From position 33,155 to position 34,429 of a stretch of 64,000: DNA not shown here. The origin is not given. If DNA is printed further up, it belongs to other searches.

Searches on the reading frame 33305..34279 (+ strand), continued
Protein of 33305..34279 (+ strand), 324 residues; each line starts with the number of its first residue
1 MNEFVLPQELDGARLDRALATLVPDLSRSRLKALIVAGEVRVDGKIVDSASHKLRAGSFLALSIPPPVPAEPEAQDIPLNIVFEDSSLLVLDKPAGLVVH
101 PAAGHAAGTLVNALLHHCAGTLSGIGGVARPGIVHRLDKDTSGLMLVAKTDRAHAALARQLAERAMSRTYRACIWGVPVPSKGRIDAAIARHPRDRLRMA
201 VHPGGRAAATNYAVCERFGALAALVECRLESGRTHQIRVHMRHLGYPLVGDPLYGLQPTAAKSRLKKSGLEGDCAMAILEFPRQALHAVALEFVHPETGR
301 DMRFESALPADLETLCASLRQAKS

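Call 27: find_encoding_contigs(protein=P0007, flank=2500, max_places=3)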
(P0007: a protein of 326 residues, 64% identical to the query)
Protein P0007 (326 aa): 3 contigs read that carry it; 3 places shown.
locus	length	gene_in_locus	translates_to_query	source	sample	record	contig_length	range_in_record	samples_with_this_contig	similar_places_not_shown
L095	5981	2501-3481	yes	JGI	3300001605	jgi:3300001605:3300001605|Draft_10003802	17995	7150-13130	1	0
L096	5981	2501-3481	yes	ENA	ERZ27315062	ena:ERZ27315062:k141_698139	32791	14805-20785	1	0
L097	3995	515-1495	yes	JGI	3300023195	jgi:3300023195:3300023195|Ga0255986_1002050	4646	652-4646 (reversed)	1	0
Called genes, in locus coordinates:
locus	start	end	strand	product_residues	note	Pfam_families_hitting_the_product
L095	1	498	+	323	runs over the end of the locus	PF02685:Glucokinase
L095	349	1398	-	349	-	PF00149:Metallophos, PF12850:Metallophos_2 (faint)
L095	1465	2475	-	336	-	PF13439:Glyco_transf_4, PF13579:Glyco_trans_4_4, PF00534:Glycos_transf_1, PF13692:Glyco_trans_1_4, PF20706:GT4-conflict (weak)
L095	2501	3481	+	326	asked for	PF01479:S4, PF00849:PseudoU_synth_2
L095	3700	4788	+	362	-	-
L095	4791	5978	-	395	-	PF06082:YjbH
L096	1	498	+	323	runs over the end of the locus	PF02685:Glucokinase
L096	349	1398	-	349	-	PF00149:Metallophos, PF12850:Metallophos_2 (faint)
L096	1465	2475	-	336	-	PF13439:Glyco_transf_4, PF13579:Glyco_trans_4_4, PF00534:Glycos_transf_1, PF13692:Glyco_trans_1_4, PF20706:GT4-conflict (weak)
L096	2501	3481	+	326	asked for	PF01479:S4, PF00849:PseudoU_synth_2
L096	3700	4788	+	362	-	-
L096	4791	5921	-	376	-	PF06082:YjbH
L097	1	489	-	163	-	?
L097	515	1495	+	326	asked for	PF01479:S4, PF00849:PseudoU_synth_2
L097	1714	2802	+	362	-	-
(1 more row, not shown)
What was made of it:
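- In L095 a different plus-strand gene follows the sRNA (call 27).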

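Call 28: find_encoding_contigs(protein=P0012, flank=2500, max_places=3)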
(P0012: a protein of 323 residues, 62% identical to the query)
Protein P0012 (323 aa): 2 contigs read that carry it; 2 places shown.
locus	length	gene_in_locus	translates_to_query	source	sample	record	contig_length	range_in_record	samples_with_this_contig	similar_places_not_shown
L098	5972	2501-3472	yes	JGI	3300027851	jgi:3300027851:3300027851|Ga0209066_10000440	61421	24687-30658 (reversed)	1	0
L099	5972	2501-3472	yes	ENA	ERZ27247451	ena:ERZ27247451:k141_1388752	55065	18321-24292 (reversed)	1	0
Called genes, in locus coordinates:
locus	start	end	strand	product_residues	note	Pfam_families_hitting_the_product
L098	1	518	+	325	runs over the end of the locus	PF02685:Glucokinase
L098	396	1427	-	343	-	PF00149:Metallophos, PF12850:Metallophos_2 (faint)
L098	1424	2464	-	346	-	PF13439:Glyco_transf_4, PF13579:Glyco_trans_4_4 (faint), PF00534:Glycos_transf_1, PF13692:Glyco_trans_1_4, PF20706:GT4-conflict (weak)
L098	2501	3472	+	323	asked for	PF01479:S4, PF00849:PseudoU_synth_2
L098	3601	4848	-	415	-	PF06082:YjbH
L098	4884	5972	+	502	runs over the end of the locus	PF01266:DAO, PF16901:DAO_C (weak)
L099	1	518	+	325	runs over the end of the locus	PF02685:Glucokinase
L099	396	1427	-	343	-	PF00149:Metallophos, PF12850:Metallophos_2 (faint)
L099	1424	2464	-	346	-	PF13439:Glyco_transf_4, PF13579:Glyco_trans_4_4 (faint), PF00534:Glycos_transf_1, PF13692:Glyco_trans_1_4, PF20706:GT4-conflict (weak)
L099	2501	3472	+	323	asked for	PF01479:S4, PF00849:PseudoU_synth_2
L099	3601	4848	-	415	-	PF06082:YjbH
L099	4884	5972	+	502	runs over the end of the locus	PF01266:DAO, PF16901:DAO_C (weak)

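Call 29: find_encoding_contigs(protein=P0013, flank=2500, max_places=3)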
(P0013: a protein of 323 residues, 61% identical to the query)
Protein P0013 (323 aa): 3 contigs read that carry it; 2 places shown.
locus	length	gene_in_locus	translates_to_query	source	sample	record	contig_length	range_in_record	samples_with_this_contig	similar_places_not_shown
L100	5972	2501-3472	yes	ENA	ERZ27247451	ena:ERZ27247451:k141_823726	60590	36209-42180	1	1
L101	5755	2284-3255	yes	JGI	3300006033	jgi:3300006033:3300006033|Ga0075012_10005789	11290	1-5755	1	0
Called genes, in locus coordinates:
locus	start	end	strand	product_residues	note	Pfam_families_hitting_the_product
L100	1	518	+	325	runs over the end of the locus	PF02685:Glucokinase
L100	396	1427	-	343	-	PF00149:Metallophos, PF12850:Metallophos_2 (faint)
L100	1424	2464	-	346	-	PF13439:Glyco_transf_4, PF13579:Glyco_trans_4_4 (faint), PF00534:Glycos_transf_1, PF13692:Glyco_trans_1_4, PF20706:GT4-conflict (weak)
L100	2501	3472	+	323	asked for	PF01479:S4, PF00849:PseudoU_synth_2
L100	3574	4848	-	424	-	PF06082:YjbH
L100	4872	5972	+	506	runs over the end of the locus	PF01266:DAO, PF16901:DAO_C (weak)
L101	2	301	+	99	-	?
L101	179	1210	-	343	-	PF00149:Metallophos, PF12850:Metallophos_2 (faint)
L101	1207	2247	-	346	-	PF13439:Glyco_transf_4, PF13579:Glyco_trans_4_4 (faint), PF00534:Glycos_transf_1, PF13692:Glyco_trans_1_4, PF20706:GT4-conflict (weak)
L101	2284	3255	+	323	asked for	PF01479:S4, PF00849:PseudoU_synth_2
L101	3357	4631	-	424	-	PF06082:YjbH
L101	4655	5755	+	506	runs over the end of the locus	PF01266:DAO, PF16901:DAO_C (weak)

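Call 32: find_encoding_contigs(protein=P0021, flank=2500, max_places=2)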
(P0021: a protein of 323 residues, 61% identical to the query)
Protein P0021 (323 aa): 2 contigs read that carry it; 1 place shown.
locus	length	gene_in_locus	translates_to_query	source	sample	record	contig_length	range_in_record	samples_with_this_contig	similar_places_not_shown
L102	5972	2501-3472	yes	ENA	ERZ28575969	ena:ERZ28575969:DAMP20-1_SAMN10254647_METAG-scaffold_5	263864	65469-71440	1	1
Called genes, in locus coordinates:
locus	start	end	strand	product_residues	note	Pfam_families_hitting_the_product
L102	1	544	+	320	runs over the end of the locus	PF02685:Glucokinase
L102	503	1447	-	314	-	PF00149:Metallophos, PF12850:Metallophos_2 (faint)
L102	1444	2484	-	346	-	PF13439:Glyco_transf_4, PF13579:Glyco_trans_4_4, PF00534:Glycos_transf_1, PF13692:Glyco_trans_1_4, PF20706:GT4-conflict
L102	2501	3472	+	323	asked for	PF01479:S4 (weak), PF00849:PseudoU_synth_2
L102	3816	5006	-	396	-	PF06082:YjbH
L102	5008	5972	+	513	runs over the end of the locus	PF01266:DAO, PF16901:DAO_C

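Call 33: find_encoding_contigs(protein=P0042, flank=2500, max_places=2)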
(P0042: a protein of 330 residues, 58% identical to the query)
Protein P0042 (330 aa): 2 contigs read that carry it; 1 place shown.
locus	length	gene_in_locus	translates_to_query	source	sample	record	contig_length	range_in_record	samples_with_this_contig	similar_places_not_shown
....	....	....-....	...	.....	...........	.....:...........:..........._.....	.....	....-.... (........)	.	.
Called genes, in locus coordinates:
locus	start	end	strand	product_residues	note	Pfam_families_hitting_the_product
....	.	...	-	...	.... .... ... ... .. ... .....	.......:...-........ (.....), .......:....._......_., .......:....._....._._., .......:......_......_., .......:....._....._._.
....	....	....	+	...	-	-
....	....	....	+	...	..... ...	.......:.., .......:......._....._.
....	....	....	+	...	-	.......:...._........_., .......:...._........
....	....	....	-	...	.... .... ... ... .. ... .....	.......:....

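Call 80: find_encoding_contigs(protein=P0032, flank=2500, max_places=2)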
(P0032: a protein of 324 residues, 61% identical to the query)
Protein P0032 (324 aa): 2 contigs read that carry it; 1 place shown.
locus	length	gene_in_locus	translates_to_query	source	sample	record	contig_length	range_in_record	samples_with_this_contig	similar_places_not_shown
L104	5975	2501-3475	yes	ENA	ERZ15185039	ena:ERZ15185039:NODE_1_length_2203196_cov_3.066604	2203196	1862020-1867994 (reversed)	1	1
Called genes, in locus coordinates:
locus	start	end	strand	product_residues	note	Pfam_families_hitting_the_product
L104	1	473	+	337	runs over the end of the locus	PF02685:Glucokinase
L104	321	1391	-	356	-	PF00149:Metallophos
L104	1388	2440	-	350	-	PF13439:Glyco_transf_4, PF13579:Glyco_trans_4_4 (weak), PF00534:Glycos_transf_1, PF13692:Glyco_trans_1_4, PF20706:GT4-conflict (weak)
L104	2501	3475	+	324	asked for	PF00849:PseudoU_synth_2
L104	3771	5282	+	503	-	PF01266:DAO, PF13450:NAD_binding_8 (faint), PF16901:DAO_C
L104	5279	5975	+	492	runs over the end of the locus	PF00370:FGGY_N, PF02782:FGGY_C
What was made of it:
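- On Riboswitch / transcription-attenuation leader: Only L104 has glpD directly downstream (call 80).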
